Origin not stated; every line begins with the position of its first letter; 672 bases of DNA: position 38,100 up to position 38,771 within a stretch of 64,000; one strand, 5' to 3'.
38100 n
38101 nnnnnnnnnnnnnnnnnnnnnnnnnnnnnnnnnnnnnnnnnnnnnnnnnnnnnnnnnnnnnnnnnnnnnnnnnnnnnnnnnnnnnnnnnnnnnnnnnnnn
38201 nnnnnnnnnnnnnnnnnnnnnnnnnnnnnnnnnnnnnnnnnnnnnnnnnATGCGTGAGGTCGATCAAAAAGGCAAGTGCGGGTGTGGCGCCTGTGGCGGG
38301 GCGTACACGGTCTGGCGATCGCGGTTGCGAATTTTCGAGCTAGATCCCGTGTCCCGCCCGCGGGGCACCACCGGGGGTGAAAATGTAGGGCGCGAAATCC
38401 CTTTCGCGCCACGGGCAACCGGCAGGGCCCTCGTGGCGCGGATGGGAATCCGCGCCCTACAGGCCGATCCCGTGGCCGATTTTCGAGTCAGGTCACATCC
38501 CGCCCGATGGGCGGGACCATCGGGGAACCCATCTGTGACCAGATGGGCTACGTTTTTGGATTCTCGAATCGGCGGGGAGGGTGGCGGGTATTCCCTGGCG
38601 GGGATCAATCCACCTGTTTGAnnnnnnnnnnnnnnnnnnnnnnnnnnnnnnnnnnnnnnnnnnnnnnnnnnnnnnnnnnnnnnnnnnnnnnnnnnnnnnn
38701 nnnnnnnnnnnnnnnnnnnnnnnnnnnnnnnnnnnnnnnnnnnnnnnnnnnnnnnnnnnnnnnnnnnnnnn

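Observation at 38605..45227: ExbB-ExbD-ExbD motor coupled to a TonB-like vWA protein and two TPR scaffolds: candidate uncharacterised PMF-driven envelope system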

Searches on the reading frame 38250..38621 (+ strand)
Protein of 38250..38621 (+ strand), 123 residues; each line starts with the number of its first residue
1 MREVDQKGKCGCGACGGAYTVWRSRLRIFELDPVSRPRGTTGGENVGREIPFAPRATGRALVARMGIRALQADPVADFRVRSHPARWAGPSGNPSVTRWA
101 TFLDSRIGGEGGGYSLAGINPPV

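Call 8: search_protein_families(library=pfam, proteins=[window:38250-38621:+], max_evalue=0.001)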
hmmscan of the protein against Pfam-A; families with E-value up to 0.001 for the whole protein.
window:38250-38621:+ (123 aa): 0 families
